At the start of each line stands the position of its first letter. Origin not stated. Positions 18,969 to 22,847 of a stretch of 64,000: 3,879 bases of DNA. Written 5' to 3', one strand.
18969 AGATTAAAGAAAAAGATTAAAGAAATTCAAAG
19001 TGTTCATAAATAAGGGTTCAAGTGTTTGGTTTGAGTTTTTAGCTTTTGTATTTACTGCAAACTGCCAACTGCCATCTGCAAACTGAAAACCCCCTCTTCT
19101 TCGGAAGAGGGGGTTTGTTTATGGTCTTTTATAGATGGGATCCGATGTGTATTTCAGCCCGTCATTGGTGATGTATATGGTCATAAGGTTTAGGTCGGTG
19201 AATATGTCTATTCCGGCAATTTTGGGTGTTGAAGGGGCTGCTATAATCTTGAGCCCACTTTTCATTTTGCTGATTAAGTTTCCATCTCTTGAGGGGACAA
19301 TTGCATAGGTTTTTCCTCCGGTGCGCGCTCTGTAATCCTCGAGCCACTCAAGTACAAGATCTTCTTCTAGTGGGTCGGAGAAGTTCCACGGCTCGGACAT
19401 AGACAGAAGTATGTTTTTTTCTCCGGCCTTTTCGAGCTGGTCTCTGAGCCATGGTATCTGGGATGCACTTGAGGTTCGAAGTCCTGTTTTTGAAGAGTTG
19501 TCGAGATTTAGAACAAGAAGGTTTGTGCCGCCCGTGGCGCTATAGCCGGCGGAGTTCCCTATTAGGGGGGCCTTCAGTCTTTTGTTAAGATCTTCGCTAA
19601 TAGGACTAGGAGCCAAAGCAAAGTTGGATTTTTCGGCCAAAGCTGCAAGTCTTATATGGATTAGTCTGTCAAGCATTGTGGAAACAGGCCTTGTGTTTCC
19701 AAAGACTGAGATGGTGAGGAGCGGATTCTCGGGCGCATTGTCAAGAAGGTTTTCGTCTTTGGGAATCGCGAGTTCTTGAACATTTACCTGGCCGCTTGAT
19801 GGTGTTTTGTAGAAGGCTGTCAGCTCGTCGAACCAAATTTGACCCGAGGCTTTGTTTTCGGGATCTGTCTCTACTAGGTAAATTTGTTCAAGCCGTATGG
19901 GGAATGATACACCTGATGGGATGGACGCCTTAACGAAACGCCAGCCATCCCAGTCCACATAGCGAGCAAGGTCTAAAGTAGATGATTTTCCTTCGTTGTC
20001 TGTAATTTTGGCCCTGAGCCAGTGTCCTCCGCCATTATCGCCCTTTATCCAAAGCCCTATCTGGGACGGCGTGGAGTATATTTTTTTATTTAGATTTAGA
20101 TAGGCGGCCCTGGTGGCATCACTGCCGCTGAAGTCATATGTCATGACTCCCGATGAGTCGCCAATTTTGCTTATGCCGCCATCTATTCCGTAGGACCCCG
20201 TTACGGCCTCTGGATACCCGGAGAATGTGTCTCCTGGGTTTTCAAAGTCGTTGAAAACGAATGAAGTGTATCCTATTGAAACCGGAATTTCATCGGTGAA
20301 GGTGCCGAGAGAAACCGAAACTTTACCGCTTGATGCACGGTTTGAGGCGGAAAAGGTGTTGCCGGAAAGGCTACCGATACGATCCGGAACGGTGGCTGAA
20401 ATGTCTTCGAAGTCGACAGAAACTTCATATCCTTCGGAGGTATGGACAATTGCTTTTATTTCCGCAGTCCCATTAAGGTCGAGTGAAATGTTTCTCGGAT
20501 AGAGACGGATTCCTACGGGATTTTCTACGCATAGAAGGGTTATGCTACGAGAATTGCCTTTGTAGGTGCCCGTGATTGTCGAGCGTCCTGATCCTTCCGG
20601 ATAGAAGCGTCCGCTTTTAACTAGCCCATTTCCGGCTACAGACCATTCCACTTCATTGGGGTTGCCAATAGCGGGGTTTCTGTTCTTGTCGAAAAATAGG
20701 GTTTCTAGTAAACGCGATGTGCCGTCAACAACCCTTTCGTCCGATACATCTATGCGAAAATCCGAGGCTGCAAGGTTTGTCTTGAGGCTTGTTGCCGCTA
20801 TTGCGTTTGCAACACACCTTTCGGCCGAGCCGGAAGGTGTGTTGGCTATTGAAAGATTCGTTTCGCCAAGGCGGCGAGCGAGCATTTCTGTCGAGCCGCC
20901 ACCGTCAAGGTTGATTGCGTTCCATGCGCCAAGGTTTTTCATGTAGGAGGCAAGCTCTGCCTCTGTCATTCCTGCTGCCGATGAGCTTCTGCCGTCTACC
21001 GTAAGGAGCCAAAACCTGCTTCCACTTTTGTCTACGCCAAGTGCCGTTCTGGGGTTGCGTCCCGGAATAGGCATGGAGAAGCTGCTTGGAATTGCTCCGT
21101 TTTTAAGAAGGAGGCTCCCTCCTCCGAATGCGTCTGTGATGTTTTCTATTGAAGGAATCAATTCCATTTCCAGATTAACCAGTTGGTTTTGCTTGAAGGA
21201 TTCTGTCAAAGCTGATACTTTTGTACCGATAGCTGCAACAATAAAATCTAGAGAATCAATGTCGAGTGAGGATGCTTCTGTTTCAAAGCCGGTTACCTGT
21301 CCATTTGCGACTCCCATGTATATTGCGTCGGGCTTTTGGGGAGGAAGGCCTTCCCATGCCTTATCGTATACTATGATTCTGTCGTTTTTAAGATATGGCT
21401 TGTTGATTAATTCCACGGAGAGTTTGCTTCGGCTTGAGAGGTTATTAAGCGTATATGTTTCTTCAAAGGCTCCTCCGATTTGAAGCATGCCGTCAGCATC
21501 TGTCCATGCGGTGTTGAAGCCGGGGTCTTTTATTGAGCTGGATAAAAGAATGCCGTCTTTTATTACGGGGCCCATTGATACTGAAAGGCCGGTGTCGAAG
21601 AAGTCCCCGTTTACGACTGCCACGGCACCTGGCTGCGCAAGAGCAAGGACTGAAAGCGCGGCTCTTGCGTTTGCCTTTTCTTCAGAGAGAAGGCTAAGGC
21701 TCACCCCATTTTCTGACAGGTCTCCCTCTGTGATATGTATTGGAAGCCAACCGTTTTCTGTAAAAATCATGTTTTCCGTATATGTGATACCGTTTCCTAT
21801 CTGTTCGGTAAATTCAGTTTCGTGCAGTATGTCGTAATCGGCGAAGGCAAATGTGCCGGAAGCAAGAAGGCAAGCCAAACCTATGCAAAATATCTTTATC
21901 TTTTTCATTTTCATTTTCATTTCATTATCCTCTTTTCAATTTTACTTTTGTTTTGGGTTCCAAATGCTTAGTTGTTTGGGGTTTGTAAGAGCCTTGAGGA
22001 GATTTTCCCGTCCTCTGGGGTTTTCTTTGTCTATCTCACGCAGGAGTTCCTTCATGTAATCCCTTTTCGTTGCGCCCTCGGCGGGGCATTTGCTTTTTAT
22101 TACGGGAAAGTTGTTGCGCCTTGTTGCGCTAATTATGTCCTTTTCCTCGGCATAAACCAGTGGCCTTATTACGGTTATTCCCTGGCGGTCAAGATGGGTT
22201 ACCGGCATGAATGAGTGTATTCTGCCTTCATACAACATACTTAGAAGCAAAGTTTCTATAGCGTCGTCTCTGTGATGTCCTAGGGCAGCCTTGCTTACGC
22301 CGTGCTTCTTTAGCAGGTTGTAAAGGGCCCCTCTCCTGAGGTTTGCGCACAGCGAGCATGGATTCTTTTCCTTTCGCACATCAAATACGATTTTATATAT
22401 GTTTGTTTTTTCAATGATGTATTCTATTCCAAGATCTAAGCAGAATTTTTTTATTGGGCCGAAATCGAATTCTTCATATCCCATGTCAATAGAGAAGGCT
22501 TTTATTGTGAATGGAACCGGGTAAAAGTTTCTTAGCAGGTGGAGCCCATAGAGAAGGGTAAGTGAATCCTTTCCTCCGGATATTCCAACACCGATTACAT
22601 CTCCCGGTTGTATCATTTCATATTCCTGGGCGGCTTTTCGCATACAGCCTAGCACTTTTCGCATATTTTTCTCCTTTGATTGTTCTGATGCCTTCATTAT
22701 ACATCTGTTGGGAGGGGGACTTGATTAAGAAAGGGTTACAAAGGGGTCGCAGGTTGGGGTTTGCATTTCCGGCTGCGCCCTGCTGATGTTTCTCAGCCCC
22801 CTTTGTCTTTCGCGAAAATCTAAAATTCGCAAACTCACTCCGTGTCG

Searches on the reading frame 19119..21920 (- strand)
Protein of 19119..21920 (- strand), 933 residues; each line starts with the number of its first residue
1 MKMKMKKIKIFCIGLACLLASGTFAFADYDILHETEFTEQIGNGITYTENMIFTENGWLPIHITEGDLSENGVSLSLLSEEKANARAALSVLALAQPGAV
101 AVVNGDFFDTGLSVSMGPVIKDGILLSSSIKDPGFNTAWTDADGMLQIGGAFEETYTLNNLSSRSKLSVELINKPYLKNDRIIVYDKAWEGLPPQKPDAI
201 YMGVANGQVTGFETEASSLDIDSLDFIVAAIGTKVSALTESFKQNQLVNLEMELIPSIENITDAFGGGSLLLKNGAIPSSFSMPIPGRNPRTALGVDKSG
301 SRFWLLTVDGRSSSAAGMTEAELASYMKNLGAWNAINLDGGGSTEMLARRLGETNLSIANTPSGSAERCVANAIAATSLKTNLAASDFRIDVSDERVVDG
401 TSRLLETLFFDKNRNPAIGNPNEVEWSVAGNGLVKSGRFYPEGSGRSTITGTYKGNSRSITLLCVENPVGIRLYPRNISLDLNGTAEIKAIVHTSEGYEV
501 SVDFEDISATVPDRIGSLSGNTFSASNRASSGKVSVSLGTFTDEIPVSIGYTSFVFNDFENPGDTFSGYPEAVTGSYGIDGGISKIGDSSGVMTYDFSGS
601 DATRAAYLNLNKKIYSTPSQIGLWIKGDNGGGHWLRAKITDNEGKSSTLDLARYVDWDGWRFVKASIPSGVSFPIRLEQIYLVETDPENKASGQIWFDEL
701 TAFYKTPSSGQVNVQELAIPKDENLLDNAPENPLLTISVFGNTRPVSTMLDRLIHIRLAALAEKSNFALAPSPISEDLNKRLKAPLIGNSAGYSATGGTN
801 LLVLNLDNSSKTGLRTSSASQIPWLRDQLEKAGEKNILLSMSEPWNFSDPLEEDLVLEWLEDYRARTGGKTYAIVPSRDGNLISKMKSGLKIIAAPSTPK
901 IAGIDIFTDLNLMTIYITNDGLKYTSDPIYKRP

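Call 67: search_protein_families(library=pfam, proteins=[window:19119-21920:-], max_evalue=0.0001)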
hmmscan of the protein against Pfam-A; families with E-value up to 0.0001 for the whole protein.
window:19119-21920:- (933 aa): 1 family
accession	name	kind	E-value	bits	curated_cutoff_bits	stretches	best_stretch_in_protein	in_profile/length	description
PF09992.14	NAGPA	-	3.6e-36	125.4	25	1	245-375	47-167/169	Phosphodiester glycosidase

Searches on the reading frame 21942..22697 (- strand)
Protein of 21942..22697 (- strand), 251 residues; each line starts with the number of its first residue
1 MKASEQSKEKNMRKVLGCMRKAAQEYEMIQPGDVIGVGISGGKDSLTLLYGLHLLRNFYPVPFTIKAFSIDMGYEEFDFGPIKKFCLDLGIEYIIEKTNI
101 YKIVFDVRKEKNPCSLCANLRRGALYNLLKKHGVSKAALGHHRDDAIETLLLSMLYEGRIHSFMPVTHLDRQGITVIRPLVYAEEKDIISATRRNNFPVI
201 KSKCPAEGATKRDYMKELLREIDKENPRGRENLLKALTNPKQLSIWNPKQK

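Call 67: search_protein_families(library=pfam, proteins=[window:21942-22697:-], max_evalue=0.0001)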
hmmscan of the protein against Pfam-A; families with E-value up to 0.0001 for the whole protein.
window:21942-22697:- (251 aa): 1 family
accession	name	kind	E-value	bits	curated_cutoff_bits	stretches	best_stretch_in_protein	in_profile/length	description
PF01171.26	ATP_bind_3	-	4.4e-16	59.6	27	1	36-201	3-165/182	PP-loop family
